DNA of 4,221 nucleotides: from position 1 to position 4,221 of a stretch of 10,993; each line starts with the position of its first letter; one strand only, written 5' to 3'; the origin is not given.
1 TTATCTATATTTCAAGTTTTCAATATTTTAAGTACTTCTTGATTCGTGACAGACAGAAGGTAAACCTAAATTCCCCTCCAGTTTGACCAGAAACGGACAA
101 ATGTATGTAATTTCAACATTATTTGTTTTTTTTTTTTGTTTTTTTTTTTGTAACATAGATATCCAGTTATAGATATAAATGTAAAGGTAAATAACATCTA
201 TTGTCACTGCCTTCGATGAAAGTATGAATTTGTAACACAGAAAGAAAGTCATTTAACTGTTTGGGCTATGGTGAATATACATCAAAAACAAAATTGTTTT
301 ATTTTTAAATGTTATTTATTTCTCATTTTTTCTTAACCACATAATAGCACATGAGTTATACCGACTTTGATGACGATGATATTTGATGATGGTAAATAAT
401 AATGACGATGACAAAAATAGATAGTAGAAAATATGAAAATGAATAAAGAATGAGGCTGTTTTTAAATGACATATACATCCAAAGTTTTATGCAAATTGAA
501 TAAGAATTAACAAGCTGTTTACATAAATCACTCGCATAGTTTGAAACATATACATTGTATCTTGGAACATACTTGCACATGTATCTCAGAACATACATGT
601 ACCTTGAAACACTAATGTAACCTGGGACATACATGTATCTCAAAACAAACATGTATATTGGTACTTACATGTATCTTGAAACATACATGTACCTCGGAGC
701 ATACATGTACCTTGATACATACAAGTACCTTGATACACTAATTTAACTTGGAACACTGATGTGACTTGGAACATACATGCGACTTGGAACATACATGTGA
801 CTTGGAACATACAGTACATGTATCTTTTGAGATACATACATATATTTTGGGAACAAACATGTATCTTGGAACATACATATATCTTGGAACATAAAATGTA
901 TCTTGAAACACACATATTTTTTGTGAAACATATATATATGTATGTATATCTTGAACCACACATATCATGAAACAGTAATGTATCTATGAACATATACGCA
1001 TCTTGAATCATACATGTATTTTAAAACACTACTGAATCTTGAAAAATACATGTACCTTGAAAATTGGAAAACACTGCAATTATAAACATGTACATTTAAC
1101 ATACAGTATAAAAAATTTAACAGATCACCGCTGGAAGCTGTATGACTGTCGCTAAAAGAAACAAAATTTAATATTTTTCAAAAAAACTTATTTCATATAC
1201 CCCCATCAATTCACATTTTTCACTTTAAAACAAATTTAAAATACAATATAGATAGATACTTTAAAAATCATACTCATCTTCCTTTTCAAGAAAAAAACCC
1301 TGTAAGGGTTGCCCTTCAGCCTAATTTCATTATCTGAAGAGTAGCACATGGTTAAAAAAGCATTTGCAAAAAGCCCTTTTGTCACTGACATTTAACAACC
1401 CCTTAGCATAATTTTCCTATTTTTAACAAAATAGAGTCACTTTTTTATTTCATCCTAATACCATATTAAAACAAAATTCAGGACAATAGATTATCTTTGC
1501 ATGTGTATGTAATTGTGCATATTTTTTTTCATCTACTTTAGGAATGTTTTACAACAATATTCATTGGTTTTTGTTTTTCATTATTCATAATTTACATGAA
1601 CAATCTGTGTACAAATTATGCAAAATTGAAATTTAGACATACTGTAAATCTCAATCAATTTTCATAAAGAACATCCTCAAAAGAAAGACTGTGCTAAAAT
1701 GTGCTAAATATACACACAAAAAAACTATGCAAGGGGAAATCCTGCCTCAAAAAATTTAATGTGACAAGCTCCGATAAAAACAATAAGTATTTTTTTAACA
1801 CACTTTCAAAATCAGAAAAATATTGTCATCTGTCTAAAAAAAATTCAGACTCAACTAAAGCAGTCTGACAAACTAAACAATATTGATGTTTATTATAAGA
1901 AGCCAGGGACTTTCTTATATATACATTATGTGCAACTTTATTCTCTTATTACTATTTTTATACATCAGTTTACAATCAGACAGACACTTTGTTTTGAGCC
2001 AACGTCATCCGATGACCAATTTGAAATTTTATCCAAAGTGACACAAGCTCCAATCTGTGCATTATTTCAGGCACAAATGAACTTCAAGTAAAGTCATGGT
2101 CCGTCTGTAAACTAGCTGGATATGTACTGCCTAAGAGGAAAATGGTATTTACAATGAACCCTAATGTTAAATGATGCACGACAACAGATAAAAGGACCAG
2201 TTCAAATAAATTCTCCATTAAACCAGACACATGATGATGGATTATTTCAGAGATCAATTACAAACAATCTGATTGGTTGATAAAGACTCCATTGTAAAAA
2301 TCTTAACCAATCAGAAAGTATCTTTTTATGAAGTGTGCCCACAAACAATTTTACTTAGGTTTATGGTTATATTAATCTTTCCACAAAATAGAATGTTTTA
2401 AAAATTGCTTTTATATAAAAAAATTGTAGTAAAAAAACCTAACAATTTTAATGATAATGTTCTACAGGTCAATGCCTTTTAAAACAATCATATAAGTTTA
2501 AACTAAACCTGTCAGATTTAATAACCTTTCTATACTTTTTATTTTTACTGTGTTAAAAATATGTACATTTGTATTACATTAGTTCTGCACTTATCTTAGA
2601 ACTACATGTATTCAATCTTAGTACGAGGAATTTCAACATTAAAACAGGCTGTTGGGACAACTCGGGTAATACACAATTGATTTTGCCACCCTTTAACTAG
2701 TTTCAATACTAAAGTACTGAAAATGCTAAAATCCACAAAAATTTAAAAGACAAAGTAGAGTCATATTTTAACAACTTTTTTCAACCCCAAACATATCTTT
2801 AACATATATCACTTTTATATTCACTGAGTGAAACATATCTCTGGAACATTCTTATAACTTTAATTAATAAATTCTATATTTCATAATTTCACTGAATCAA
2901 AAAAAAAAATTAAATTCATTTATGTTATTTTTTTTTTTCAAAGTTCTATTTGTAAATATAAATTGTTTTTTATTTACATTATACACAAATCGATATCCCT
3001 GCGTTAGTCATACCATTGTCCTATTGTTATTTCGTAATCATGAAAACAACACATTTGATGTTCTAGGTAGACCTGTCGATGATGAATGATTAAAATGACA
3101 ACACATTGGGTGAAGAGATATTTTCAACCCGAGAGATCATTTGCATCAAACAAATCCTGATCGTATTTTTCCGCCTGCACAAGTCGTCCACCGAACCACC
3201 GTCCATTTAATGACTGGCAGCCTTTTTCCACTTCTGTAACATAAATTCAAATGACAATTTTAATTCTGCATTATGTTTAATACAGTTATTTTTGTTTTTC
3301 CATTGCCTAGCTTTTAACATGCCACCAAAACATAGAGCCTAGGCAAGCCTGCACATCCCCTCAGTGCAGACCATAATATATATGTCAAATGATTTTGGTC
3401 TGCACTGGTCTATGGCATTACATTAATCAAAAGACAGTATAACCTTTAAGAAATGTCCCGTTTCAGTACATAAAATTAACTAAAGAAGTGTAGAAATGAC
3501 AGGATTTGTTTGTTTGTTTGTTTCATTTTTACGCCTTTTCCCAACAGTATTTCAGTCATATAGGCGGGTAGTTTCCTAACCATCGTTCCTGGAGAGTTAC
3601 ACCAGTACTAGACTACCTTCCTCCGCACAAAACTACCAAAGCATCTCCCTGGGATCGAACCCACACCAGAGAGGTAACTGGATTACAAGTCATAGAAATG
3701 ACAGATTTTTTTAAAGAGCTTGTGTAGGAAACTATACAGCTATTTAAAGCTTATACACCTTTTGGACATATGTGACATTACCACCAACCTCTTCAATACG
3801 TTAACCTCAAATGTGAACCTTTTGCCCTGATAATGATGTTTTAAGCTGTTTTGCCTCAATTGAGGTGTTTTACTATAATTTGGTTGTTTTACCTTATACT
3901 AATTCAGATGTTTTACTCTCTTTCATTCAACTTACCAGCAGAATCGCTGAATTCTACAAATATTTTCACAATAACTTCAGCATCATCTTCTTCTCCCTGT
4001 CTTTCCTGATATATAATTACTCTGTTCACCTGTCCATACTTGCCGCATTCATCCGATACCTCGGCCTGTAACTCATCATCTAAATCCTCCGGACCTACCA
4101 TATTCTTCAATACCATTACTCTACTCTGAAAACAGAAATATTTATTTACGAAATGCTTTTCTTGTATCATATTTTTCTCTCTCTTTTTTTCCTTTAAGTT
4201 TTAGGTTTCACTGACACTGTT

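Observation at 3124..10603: Near-complete PUF60 / half-pint splicing-factor ortholog reconstructed on the minus strand (10 exons, 484 codons, N-terminus off-window)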

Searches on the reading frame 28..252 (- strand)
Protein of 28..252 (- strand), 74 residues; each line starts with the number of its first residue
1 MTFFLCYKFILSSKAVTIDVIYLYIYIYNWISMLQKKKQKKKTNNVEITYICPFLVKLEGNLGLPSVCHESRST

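Call 38: search_protein_families(library=pfam, proteins=[window:28-252:-], max_evalue=0.01)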
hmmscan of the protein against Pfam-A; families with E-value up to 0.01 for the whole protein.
window:28-252:- (74 aa): 0 families

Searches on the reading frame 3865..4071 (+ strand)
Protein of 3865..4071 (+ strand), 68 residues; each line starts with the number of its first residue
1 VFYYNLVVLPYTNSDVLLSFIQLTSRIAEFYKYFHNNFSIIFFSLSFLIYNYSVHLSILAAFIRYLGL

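Call 38: search_protein_families(library=pfam, proteins=[window:3865-4071:+], max_evalue=0.01)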
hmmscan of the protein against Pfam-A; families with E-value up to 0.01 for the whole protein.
window:3865-4071:+ (68 aa): 0 families
